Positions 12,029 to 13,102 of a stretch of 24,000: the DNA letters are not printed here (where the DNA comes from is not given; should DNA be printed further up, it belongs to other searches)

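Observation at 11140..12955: Insulated, translationally coupled gene pair: minimal HExxH zincin plus membrane-anchored protein with LOG/SLOG-like loops, a candidate undescribed conflict/defence module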

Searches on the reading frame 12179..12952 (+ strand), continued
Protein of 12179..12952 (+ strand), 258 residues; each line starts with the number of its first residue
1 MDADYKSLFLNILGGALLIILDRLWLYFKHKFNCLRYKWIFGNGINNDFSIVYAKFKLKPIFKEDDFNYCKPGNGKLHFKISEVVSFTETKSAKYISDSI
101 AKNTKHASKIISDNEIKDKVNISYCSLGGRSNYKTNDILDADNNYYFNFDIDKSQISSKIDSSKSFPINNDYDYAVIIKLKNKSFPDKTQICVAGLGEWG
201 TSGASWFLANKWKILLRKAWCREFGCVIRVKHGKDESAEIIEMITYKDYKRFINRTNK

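Call 39: search_protein_families(library=pfam, proteins=[P0126, P0132, P0140, P0142, P0146, P0150, P0168, P0180, P0163, P0005], max_evalue=0.01)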
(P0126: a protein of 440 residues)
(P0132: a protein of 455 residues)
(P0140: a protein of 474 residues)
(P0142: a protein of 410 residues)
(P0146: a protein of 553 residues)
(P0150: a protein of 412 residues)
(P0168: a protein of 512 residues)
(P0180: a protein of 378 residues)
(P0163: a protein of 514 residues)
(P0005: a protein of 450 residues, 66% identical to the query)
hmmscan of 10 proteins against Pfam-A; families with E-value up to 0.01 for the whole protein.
P0126 (440 aa): 0 families

P0132 (455 aa): 0 families

P0140 (474 aa): 1 family
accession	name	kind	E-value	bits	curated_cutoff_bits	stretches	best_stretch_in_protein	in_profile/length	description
PF13676.11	TIR_2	-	1.6e-08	35.5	28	1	88-196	2-107/122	TIR domain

P0142 (410 aa): 1 family
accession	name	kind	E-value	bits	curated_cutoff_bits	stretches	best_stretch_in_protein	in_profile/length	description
PF08334.16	T2SSG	-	1.3e-22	80.3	21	1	24-116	8-100/108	Type II secretion system (T2SS), protein G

P0146 (553 aa): 0 families

P0150 (412 aa): 0 families

P0168 (512 aa): 0 families

P0180 (378 aa): 1 family
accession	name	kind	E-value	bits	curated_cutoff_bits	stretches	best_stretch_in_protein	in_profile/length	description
PF10137.14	CAP12-PCTIR_TIR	-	5.2e-28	97.9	24.7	1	4-124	1-118/119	CAP12/Pycsar effector protein, TIR domain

P0163 (514 aa): 0 families

P0005 (450 aa): 1 family
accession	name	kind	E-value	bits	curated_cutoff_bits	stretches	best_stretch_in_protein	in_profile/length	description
PF22599.2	SecDF_P1_head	-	3.1e-08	33.9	27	1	69-151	9-87/114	SecDF, P1 head subdomain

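Call 40: find_encoding_contigs(protein=P0002, flank=5000, max_places=3)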
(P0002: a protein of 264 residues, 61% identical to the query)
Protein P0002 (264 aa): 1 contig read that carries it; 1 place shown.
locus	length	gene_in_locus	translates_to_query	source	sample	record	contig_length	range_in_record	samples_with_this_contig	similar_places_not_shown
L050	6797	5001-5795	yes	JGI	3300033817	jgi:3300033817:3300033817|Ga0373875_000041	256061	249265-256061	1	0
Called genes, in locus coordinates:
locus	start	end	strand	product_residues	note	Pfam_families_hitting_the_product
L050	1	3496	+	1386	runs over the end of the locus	-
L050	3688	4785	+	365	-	-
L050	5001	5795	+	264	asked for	-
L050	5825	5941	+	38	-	-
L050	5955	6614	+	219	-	PF01844:HNH (weak), PF14279:HNH_5 (weak)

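Call 41: find_encoding_contigs(protein=P0006, flank=5000, max_places=6)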
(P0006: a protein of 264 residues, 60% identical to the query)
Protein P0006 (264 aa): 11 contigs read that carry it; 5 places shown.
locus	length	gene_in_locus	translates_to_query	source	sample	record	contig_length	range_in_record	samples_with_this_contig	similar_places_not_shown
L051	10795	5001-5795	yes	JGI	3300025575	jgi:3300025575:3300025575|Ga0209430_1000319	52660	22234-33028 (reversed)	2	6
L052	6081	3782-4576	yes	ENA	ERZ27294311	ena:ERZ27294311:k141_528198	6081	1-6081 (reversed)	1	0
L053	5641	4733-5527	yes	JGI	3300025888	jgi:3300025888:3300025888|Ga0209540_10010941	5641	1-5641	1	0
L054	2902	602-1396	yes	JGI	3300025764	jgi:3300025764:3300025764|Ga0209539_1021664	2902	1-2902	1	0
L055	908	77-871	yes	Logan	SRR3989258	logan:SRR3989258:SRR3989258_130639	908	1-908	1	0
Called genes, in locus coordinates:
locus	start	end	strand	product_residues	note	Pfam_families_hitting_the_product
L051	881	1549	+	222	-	-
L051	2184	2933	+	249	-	PF08867:FRG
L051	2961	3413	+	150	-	-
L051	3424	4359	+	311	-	-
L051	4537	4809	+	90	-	-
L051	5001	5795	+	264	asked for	-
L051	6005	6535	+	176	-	-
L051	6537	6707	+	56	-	-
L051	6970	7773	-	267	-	PF00072:Response_reg, PF00989:PAS (weak)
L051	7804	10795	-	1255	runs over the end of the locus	PF05227:CHASE3, PF01590:GAF, PF13185:GAF_2, PF00989:PAS, PF08447:PAS_3, PF08448:PAS_4, PF13426:PAS_9, PF00512:HisKA, +3 more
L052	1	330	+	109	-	?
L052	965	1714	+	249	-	PF08867:FRG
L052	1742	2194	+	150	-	-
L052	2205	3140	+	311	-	-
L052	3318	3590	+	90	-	-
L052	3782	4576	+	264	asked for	-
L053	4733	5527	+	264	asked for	-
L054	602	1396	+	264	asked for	-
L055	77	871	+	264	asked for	-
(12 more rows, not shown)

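Call 42: find_encoding_contigs(protein=P0004, flank=5000, max_places=3)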
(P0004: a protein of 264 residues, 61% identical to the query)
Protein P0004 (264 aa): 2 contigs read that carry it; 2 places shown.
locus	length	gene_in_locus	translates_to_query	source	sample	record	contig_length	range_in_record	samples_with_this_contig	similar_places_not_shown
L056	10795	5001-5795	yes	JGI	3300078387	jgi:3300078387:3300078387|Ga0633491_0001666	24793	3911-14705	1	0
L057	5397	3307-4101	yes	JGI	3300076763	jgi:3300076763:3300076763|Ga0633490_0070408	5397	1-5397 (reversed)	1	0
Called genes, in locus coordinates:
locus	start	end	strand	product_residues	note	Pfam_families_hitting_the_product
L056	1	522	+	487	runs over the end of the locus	PF04055:Radical_SAM, PF13186:SPASM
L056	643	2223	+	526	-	PF25575:TPR_BSK1_C (faint), PF00515:TPR_1, PF07719:TPR_2 (faint), PF13414:TPR_11, PF13414:TPR_11 (weak), PF00515:TPR_1 (weak), PF13414:TPR_11, PF11185:DUF2971, +7 more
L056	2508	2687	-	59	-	-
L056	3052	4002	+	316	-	-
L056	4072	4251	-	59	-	-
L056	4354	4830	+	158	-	-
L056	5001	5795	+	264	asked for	-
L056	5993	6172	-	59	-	-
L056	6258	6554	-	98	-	-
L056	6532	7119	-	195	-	PF00239:Resolvase, PF02796:HTH_7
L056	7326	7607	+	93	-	PF05063:MT-A70 (weak)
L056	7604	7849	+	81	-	PF05063:MT-A70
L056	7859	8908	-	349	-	PF14022:DUF4238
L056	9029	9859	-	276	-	-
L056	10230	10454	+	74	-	-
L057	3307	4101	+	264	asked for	-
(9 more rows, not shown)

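Call 45: search_solved_structures(query=A1, max_evalue=10)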
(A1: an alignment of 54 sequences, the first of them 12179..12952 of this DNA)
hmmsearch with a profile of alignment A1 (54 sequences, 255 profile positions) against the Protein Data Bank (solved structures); distinct sequences matched with E-value up to 10: 4.
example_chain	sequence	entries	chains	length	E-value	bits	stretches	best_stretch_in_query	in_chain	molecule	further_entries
5z5b_A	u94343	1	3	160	0.19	14.3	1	191-213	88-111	Protein-tyrosine phosphatase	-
3lzc_A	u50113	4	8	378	0.19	14.3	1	210-246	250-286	Dph2 | 2-(3-amino-3-carboxypropyl)histidine synthase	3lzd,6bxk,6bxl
5z59_A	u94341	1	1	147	1.6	11.3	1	190-212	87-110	Protein-tyrosine phosphatase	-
5z5a_A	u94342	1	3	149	1.6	11.2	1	190-212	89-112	Protein-tyrosine phosphatase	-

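Call 50: search_protein_families(library=pfam, alignment_id=A1, max_evalue=10)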
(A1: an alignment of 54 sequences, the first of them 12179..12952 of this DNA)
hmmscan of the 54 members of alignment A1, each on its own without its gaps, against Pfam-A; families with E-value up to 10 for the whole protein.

A. member 1, window:12179-12952:+ (258 aa): 0 families

B. families by the number of members that match (of 54 scanned): 22 families
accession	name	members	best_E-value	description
PF01034.25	Syndecan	3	0.037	Syndecan domain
PF03545.18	YopE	2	0.22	Yersinia virulence determinant (YopE)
PF22374.1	Clospo_01618-like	1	0.015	Clospo_01618-like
PF12219.14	End_tail_spike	1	0.018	Catalytic domain of bacteriophage endosialidase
PF14171.11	SpoIISA_toxin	1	0.033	Toxin SpoIISA, type II toxin-antitoxin system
PF19568.5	Spore_III_AA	1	0.05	Sporulation stage III, protein AA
PF07352.17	Phage_Mu_Gam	1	0.053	Bacteriophage Mu Gam like protein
PF08326.17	ACC_central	1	0.089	Acetyl-CoA carboxylase, central region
PF14183.11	YwpF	1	0.11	YwpF-like protein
PF13317.11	DUF4088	1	0.13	Protein of unknown function (DUF4088)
PF19473.4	DUF6010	1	0.13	Family of unknown function (DUF6010)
PF23037.1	KOWx_SPT5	1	0.15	Transcription elongation factor SPT5, KOWx domain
PF09775.14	Keratin_assoc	1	0.16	Keratinocyte-associated protein 2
PF21243.3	ECT2_BRCT0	1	0.2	ECT2, BRCT0 domain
PF13365.12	Trypsin_2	1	0.2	Trypsin-like peptidase domain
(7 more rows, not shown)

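Call 57: search_protein_families(library=pfam, alignment_id=A4, max_evalue=0.0001)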
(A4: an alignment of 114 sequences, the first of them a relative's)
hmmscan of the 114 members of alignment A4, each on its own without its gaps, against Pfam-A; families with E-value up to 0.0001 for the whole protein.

A. member 1, L001:4900-5187:+ (96 aa): 0 families

B. families by the number of members that match (of 114 scanned): 125 families (the first 25 are shown)
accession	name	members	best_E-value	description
PF00326.27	Peptidase_S9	3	2.6e-50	Prolyl oligopeptidase family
PF07690.21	MFS_1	3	1e-42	Major Facilitator Superfamily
PF20434.5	BD-FAE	3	7.6e-10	BD-FAE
PF01738.24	DLH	3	5.6e-08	Dienelactone hydrolase family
PF07859.19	Abhydrolase_3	3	1.8e-06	alpha/beta hydrolase fold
PF00515.34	TPR_1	2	3.2e-17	Tetratricopeptide repeat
PF07719.23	TPR_2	2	1.4e-14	Tetratricopeptide repeat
PF13347.12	MFS_2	2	7.7e-11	MFS/sugar transport protein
PF00583.31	Acetyltransf_1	2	2.4e-10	Acetyltransferase (GNAT) family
PF13414.12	TPR_11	2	6.1e-07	TPR repeat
PF02554.20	CstA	1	5.3e-126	Carbon starvation protein CstA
PF07745.19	Glyco_hydro_53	1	3.1e-92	Glycosyl hydrolase family 53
PF01041.23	DegT_DnrJ_EryC1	1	1.5e-90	DegT/DnrJ/EryC1/StrS aminotransferase family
PF01195.25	Pept_tRNA_hydro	1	1.9e-61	Peptidyl-tRNA hydrolase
PF00296.26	Bac_luciferase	1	2.8e-60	Luciferase-like monooxygenase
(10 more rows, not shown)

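Call 59: search_protein_families(library=padloc, alignment_id=A4, max_evalue=0.00001)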
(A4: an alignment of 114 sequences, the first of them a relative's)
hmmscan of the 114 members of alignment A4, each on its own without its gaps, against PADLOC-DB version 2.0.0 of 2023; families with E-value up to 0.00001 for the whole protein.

A. member 1, L001:4900-5187:+ (96 aa): 0 families

B. families by the number of members that match (of 114 scanned): 96 families (the first 25 are shown)
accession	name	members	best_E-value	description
PDLC03604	REase_MTase_IIG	1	8.9e-189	Type IIG restriction enzyme-methyltransferase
PDLC04911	PDC-S11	1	1.4e-102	-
PDLC04914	PDC-S11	1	1.7e-94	-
PDLC04912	PDC-S11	1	1.4e-86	-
PDLC04537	PDC-M24A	1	1.5e-51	-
PDLC03609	REase_MTase_IIG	1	1.9e-46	Type IIG restriction enzyme-methyltransferase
PDLC03612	REase_MTase_IIG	1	2.3e-42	Type IIG restriction enzyme-methyltransferase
PDLC03629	REase_MTase_IIG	1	1.3e-40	Type IIG restriction enzyme-methyltransferase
PDLC04653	PDC-M45A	1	3e-29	-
PDLC03596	REase_MTase_IIG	1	8.1e-28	Type IIG restriction enzyme-methyltransferase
PDLC02527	PglX|PglXI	1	2e-27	PglX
PDLC03250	MTase_II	1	1.4e-26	Type II methyltransferase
PDLC02521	PglX|PglXI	1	3.1e-26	PglX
PDLC05027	PDC-S48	1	1e-25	-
PDLC02643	DrmMI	1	6.7e-25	DrmMI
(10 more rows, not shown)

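Call 65: search_dna_similar(query=window:12179-12952:+, collection=phages, mode=protein, max_evalue=0.001)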
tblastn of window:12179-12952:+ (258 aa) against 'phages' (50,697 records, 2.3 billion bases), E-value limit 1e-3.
No match.

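Call 66: search_dna_similar(query=window:12179-12952:+, collection=plasmids, mode=protein, max_evalue=0.001)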
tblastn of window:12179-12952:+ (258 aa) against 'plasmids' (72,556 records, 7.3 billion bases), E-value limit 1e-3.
No match.

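Call 67: fold_search(model_id=the predicted structure, library=viral)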
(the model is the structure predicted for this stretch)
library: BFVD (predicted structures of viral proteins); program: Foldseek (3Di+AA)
matches with E <= 10: 492; with E <= 0.001: 0
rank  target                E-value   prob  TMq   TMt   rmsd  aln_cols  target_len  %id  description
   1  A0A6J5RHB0            5.4e-02  0.25  0.15  0.05  10.7        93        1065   14  Peptidase S74 domain-containing protein [uncultured Caudovirales phage]
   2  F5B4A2                7.3e-02  0.47  0.13  0.34   9.2        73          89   12  (no name in the UniProt tables at hand)
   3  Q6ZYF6                2.3e-01  0.18  0.18  0.30   6.8        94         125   10  Uncharacterized protein [Pyrobaculum spherical virus (isolate United States/Yellowstone)]
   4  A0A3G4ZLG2            2.3e-01  0.10  0.12  0.17  12.1       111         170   13  Translation elongation factor KOW-like domain-containing protein [Terrestrivirus sp.]
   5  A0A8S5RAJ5            2.7e-01  0.12  0.14  0.13  10.4        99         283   10  Uncharacterized protein [virus sp. ct9pU4]
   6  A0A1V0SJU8            2.7e-01  0.09  0.13  0.12  14.8       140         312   11  Uncharacterized protein [Klosneuvirus KNV1]
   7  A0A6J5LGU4            3.7e-01  0.12  0.13  0.23   9.8        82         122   16  Uncharacterized protein [uncultured Caudovirales phage]
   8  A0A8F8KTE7            3.9e-01  0.20  0.20  0.29   7.0        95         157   10  Uncharacterized protein [Clandestinovirus]
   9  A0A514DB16            4.4e-01  0.15  0.16  0.39  11.1        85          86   21  (no name in the UniProt tables at hand)
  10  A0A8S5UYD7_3          4.4e-01  0.04  0.13  0.04  18.2       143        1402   16  Chromatin remodeling complex ATPase [Phage sp. ctKtV17]
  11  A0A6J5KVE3            5.0e-01  0.09  0.15  0.04  10.7        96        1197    9  Major tropism determinant N-terminal domain-containing protein [uncultured Caudovirales phage]
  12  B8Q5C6                5.3e-01  0.08  0.15  0.08   9.0       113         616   12  (no name in the UniProt tables at hand)
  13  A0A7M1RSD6            5.3e-01  0.06  0.13  0.15   9.2        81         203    7  Uncharacterized protein [uncultured phage cr56_1]
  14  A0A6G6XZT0            5.3e-01  0.06  0.18  0.20  17.3       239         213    8  (no name in the UniProt tables at hand)
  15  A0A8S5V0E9            6.0e-01  0.06  0.11  0.25  12.3        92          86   13  Uncharacterized protein [Podoviridae sp. ctJDl18]
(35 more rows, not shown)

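Call 76: search_protein_families(library=padloc, proteins=[L021:2807-3925:+, L024:440-1177:+, L012:4473-5273:+, L014:6831-7826:+, L008:6714-7145:+, L030:2796-4724:+, L012:6208-7023:+, L008:4887-5951:+, L040:4678-5601:+, L006:4943-5887:+], max_evalue=0.001)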
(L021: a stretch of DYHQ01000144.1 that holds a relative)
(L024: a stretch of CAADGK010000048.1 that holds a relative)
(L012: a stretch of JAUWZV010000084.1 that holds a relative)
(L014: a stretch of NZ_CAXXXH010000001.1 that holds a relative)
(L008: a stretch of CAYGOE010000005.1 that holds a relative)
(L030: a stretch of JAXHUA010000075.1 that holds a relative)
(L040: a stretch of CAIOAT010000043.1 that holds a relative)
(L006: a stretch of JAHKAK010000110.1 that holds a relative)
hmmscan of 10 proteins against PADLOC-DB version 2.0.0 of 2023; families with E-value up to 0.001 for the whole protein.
L021:2807-3925:+ (373 aa): 0 families

L024:440-1177:+ (246 aa): 0 families

L012:4473-5273:+ (267 aa): 0 families

L014:6831-7826:+ (332 aa): 7 families
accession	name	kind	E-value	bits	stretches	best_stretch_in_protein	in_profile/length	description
PDLC03964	TmtA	-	7.7e-12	42.1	1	213-310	1410-1520/1538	-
PDLC03972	TmtA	-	1.4e-08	31.3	1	222-309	1195-1287/1302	-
PDLC03971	TmtA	-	3.7e-08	29.3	1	237-296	1684-1747/1782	-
PDLC00659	HmaA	-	4e-08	29.5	1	193-291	1024-1131/1176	SNF2 helicase / DEAD-box helicase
PDLC03966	TmtA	-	6.6e-08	28.8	1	198-303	1518-1625/1655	-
PDLC03965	TmtA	-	0.0001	18.4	1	212-322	1237-1349/1370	-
PDLC03968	TmtA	-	0.00016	17.5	1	198-293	1343-1439/1486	-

L008:6714-7145:+ (144 aa): 0 families

L030:2796-4724:+ (643 aa): 0 families

L012:6208-7023:+ (272 aa): 0 families

L008:4887-5951:+ (355 aa): 3 families
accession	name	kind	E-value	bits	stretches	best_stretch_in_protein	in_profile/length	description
PDLC05027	PDC-S48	-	1e-25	88.7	1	73-231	5-174/411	-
PDLC01247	DEDDh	-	6.2e-22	76.8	1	75-220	1-138/139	"CAS-I,CAS-II,CAS-III,CAS-IV,CAS-V,CAS-VI; associated"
PDLC05028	PDC-S48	-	1.3e-15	54.9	1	74-221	20-177/512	-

L040:4678-5601:+ (308 aa): 0 families

L006:4943-5887:+ (315 aa): 4 families
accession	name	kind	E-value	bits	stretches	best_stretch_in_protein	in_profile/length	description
PDLC04911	PDC-S11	-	1.4e-102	341.2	1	1-312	1-314/318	-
PDLC04914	PDC-S11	-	1.7e-94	314.5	1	1-314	1-312/314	-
PDLC04912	PDC-S11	-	1.4e-86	288.5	1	1-311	1-311/313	-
PDLC04913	PDC-S11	-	1.4e-22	78.3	1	147-314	204-368/375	-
